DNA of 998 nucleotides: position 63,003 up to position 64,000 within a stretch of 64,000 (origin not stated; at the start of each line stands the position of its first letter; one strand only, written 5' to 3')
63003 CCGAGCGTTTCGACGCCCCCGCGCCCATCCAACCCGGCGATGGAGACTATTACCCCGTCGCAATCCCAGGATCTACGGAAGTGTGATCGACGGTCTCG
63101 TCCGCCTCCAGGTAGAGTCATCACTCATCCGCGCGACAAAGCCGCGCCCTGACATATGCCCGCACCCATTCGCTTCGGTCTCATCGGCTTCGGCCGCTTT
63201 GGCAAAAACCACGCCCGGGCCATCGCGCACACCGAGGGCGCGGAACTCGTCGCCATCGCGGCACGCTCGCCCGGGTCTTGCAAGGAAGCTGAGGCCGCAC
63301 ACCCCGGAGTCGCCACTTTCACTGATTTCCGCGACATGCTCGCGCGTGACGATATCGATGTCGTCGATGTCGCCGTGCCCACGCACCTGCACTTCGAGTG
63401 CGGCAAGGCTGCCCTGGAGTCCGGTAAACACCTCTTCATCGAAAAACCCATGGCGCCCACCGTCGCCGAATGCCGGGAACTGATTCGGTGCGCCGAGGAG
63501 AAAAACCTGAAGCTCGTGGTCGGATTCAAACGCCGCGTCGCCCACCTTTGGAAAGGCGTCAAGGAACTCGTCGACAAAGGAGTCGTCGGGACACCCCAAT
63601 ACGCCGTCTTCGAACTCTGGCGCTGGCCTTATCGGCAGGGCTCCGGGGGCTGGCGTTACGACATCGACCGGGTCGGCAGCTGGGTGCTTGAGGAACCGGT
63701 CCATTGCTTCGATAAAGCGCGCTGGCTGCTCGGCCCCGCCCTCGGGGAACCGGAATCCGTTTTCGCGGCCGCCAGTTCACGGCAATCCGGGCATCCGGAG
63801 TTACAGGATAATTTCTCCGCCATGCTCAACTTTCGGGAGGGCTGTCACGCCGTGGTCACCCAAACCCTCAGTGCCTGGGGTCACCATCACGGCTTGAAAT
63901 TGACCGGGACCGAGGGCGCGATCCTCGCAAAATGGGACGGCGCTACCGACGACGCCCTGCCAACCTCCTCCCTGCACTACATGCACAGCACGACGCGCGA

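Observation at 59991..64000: Gene set consistent with a periplasmic oxidative (3-keto) glycoside-cleavage route, repeated across the window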

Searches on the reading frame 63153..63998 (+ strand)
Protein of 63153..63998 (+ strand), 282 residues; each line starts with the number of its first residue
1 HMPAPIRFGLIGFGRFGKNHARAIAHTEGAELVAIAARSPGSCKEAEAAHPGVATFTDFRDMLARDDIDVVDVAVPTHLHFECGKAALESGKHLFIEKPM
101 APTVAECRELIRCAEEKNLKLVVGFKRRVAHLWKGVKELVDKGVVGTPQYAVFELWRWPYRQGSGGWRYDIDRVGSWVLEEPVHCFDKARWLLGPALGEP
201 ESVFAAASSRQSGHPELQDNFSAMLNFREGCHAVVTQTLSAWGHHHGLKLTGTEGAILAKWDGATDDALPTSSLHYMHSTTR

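Call 4: search_protein_families(library=pfam, proteins=[window:63153-63998:+], max_evalue=0.01)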
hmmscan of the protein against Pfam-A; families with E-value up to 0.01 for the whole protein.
window:63153-63998:+ (282 aa): 7 families
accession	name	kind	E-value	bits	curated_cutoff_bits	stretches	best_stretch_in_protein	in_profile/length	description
PF01408.29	GFO_IDH_MocA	-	2.5e-32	112.5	24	1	6-125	1-120/120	Oxidoreductase family, NAD-binding Rossmann fold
PF22725.1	GFO_IDH_MocA_C3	-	4.4e-18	65.9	27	1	135-257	3-123/124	GFO/IDH/MocA C-terminal domain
PF02894.22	GFO_IDH_MocA_C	-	2.3e-07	31.3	22.9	1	137-272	1-140/218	Oxidoreductase family, C-terminal alpha/beta domain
PF01113.26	DapB_N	-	4.3e-05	24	25.6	1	7-94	2-94/124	Dihydrodipicolinate reductase, N-terminus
PF03447.22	NAD_binding_3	-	0.00023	22.3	24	1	12-122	1-114/116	Homoserine dehydrogenase, NAD binding domain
PF00044.30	Gp_dh_N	-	0.0032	18.2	31.7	1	7-37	2-32/101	Glyceraldehyde 3-phosphate dehydrogenase, NAD binding domain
PF03807.23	F420_oxidored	-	0.0099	16.9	21.6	0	8-79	2-71/94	NADP oxidoreductase coenzyme F420-dependent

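Call 12: search_protein_families(library=ncbifam, proteins=[window:63153-63998:+], max_evalue=0.01)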
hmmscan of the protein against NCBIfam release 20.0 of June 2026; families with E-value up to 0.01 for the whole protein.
window:63153-63998:+ (282 aa): 12 families
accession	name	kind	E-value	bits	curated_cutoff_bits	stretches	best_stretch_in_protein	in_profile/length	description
TIGR04380.1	myo_inos_iolG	equivalog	5.3e-39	134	355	1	6-262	2-255/330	inositol 2-dehydrogenase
NF040723.1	UDP-GlcNAcDh_Arch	equivalog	8.4e-30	104.3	450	1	6-256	1-234/302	UDP-N-acetylglucosamine 3-dehydrogenase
NF041392.1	XylDh_Gfo6_Halo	equivalog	5.9e-27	94.4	350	1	5-258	16-274/350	D-xylose 1-dehydrogenase Gfo6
NF008607.0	PRK11579.1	subfamily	2e-22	79.7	330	1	4-255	3-245/346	oxidoreductase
NF052479.1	LevoglcsnDh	equivalog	1e-21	77.1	650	1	8-194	6-203/386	levoglucosan dehydrogenase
NF052679.1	InsChiInosDhIolG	equivalog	2.1e-19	69.8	540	1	6-231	3-221/343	bifunctional inositol 2-dehydrogenase/D-chiro-inositol 1-dehydrogenase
NF058563.1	BT_2159_fam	equivalog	2.5e-14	53.1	650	1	6-147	1-142/350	disaccharide 3-dehydrogenase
NF058561.1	BT_2158_fam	equivalog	3.2e-13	49.1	750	1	11-147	41-176/487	glycoside 3-dehydrogenase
NF007574.0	PRK10206.1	equivalog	5.2e-12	45.5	352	1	10-147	7-145/345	oxidoreductase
NF009825.0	PRK13302.1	equivalog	5.1e-06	26.1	253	1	5-123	6-121/271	aspartate dehydrogenase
NF004976.0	PRK06349.1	subfamily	0.0042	16.2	205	1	5-121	4-127/430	homoserine dehydrogenase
TIGR01921.1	DAP-DH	equivalog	0.0055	16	180.6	1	6-77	4-70/324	diaminopimelate dehydrogenase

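Call 13: search_solved_structures(query=window:63153-63998:+, max_evalue=0.001, show_alignments=0)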
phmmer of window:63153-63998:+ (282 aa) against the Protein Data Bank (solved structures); distinct sequences matched with E-value up to 0.001: 89 (the best 60 are shown).
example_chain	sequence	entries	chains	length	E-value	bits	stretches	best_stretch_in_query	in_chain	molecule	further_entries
3q2k_A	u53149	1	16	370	3.7e-25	92.4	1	5-244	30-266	oxidoreductase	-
4hkt_A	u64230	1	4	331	4.6e-25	92.1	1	5-260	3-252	Inositol 2-dehydrogenase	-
9m37_A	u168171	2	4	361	1.1e-24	90.9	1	6-235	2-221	P581a DgpA2 and isoorientin complex structure | Gfo/Idh/MocA family protein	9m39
6z3b_A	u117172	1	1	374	4.6e-21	78.9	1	6-258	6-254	Gfo/Idh/MocA family oxidoreductase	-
6z3c_AAA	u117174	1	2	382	4.9e-21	78.9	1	6-258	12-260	Gfo/Idh/MocA family oxidoreductase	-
6z3b_B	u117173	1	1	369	4.9e-21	78.9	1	6-258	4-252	Gfo/Idh/MocA family oxidoreductase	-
4n54_A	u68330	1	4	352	5.9e-21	78.6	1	4-257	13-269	Inositol dehydrogenase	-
4mkx_A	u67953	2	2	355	8.4e-21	78.1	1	5-257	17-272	Inositol dehydrogenase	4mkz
6a3f_A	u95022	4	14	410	1.9e-20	76.9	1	6-260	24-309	Putative dehydrogenase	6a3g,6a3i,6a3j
3ezy_A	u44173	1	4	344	3.6e-20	76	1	6-259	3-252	Dehydrogenase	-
4koa_A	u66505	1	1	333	3.6e-20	76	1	6-259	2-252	1,5-anhydro-D-fructose reductase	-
2glx_A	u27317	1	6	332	4.7e-20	75.6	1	7-260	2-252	1,5-anhydro-D-fructose reductase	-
3q2i_A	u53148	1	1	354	2.2e-19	73.4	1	5-242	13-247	dehydrogenase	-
3ec7_A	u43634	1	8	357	2.5e-19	73.2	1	6-150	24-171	Putative Dehydrogenase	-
4h3v_A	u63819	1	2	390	4.8e-19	72.3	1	9-204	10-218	Oxidoreductase domain protein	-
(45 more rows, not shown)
